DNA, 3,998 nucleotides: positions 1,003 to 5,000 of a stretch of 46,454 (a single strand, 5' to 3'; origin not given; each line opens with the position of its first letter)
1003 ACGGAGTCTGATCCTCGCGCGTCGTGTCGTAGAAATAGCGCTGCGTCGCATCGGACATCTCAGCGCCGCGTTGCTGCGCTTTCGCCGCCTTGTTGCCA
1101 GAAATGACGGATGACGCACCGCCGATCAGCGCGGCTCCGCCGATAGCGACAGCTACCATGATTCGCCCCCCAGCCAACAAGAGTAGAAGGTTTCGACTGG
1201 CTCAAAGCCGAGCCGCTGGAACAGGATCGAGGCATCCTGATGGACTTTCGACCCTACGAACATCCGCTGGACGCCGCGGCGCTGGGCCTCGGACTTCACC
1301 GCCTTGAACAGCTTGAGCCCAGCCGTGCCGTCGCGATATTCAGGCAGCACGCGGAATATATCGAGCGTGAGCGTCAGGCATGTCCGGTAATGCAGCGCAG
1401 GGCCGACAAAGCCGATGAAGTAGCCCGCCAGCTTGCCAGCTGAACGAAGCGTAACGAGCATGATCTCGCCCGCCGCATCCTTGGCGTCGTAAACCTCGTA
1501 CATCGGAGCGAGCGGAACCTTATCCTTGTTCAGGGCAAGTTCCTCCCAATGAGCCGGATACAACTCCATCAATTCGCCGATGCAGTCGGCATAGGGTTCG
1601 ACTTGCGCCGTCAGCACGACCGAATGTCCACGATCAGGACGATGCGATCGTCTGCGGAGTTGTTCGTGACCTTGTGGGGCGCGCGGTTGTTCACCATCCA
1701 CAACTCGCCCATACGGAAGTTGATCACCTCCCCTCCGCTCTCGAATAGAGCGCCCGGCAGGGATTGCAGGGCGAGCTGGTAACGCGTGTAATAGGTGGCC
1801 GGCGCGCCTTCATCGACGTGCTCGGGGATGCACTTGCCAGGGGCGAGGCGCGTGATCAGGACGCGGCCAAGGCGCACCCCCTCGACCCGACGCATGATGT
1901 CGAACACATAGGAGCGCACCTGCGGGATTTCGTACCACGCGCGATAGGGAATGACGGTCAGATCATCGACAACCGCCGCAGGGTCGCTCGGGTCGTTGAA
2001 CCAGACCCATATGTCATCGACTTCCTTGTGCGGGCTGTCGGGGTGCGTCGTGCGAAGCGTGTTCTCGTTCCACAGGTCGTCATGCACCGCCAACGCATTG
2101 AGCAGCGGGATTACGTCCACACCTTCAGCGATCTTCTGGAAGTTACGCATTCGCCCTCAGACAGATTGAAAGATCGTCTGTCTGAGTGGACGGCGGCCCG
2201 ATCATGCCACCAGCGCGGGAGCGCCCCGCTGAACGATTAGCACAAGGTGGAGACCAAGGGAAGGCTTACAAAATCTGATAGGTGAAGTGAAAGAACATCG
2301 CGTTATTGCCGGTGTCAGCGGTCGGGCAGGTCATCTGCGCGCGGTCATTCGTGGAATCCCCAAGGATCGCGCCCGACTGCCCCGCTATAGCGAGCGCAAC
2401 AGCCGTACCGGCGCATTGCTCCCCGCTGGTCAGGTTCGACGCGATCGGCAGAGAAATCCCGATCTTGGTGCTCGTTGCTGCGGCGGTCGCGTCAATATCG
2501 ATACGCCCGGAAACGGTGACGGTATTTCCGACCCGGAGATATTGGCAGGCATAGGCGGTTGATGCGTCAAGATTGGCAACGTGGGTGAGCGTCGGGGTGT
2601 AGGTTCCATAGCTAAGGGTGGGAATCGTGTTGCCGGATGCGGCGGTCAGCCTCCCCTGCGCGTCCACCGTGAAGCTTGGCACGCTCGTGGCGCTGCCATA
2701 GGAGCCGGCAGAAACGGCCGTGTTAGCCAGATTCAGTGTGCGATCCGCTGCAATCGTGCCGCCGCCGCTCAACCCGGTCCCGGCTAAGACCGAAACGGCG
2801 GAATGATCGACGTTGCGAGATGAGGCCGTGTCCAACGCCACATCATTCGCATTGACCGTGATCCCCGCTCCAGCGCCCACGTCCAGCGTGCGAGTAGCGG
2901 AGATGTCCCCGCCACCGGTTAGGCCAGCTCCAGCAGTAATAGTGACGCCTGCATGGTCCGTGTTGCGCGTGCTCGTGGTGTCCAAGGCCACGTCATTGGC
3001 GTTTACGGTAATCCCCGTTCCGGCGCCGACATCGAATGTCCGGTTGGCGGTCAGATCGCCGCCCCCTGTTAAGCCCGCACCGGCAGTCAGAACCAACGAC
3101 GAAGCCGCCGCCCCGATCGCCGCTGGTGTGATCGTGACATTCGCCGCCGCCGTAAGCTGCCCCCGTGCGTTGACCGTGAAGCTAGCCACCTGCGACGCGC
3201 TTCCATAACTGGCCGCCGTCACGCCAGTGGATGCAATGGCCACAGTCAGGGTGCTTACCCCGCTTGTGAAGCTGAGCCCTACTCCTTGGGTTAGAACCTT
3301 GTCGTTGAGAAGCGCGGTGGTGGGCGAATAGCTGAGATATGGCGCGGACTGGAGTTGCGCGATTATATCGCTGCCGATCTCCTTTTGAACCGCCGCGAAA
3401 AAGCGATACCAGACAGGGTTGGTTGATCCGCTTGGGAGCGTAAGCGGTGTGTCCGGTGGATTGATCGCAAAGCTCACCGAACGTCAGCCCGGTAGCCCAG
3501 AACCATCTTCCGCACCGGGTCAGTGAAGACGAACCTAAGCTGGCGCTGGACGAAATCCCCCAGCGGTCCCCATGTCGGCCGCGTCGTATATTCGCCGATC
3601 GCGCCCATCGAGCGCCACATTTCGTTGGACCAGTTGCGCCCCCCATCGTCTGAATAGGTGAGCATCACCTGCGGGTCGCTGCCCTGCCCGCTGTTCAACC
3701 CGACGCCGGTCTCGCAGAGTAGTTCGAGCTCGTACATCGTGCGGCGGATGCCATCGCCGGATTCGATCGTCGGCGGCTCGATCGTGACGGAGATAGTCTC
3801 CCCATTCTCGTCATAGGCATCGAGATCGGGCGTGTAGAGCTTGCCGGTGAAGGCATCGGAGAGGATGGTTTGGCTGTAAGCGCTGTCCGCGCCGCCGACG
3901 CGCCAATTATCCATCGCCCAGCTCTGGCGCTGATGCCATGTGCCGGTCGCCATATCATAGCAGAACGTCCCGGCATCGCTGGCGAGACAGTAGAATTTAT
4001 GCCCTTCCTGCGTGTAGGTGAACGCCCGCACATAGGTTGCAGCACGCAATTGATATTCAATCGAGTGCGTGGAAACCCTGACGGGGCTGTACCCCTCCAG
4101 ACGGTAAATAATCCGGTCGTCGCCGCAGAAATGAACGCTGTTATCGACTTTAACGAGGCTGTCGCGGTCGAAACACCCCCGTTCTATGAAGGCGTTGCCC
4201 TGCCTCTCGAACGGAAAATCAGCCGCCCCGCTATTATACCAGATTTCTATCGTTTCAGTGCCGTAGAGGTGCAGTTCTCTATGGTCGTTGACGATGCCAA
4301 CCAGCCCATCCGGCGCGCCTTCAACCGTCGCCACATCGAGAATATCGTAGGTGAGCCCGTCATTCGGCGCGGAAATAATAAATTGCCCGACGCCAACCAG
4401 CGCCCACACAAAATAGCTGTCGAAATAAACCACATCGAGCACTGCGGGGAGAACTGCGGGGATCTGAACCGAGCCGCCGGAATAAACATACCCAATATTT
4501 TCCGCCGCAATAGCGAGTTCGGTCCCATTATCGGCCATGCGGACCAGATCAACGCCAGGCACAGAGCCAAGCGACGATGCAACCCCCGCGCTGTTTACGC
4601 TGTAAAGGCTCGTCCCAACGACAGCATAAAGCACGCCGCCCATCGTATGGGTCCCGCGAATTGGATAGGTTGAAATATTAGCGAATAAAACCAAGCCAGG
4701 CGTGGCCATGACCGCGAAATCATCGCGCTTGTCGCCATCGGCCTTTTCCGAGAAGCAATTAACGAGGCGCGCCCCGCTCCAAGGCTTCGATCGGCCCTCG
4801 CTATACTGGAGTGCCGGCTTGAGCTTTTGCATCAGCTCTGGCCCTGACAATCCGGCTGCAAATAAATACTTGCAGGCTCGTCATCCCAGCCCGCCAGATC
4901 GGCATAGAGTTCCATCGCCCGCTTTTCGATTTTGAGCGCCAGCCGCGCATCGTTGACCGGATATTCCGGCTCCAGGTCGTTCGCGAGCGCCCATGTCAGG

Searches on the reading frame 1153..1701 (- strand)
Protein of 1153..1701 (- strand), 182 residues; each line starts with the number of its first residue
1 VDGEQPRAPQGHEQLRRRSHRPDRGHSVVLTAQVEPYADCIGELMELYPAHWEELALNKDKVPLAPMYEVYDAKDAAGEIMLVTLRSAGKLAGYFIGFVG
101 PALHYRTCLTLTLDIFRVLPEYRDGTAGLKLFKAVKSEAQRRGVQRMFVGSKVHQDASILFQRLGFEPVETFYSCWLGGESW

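Call 27: search_protein_families(library=pfam, proteins=[window:1153-1701:-], max_evalue=0.01)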
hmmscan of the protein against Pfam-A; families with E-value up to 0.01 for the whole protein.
window:1153-1701:- (182 aa): 4 families
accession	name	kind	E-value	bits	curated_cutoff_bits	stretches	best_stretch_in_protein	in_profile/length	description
PF00583.31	Acetyltransf_1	-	1.7e-05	25.5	20.7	1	63-166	17-116/116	Acetyltransferase (GNAT) family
PF13508.13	Acetyltransf_7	-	0.00018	22.3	27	1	95-168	14-84/84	Acetyltransferase (GNAT) domain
PF13673.13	Acetyltransf_10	-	0.0019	18.6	23.6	1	84-170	35-111/128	Acetyltransferase (GNAT) domain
PF13480.13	Acetyltransf_6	-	0.0098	16.5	22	0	13-101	5-93/143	Acetyltransferase (GNAT) domain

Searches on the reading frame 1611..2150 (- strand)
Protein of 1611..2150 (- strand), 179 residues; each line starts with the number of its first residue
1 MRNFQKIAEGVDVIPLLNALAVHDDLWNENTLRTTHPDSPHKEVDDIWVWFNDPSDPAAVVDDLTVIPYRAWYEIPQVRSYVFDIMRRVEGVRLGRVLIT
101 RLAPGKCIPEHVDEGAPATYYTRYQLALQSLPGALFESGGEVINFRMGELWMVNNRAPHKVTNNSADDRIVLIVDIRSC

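Call 27: search_protein_families(library=pfam, proteins=[window:1611-2150:-], max_evalue=0.01)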
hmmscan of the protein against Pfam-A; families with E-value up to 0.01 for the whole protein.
window:1611-2150:- (179 aa): 1 family
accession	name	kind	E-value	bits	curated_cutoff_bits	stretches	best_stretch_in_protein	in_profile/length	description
PF05118.21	Asp_Arg_Hydrox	-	8.5e-15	55.4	22.6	1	77-177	58-155/157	Aspartyl/Asparaginyl beta-hydroxylase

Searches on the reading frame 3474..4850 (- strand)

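Call 27: search_protein_families(library=pfam, proteins=[window:3474-4850:-], max_evalue=0.01)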
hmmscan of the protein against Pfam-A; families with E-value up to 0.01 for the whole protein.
window:3474-4850:- (458 aa): 2 families
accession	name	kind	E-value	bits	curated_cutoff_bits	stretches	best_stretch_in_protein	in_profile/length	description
PF07893.19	DUF1668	-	0.00032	20.6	23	1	274-313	173-213/336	Protein of unknown function (DUF1668)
PF11134.13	Phage_stabilise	-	0.0017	17.5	25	1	73-209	67-211/469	Phage stabilisation protein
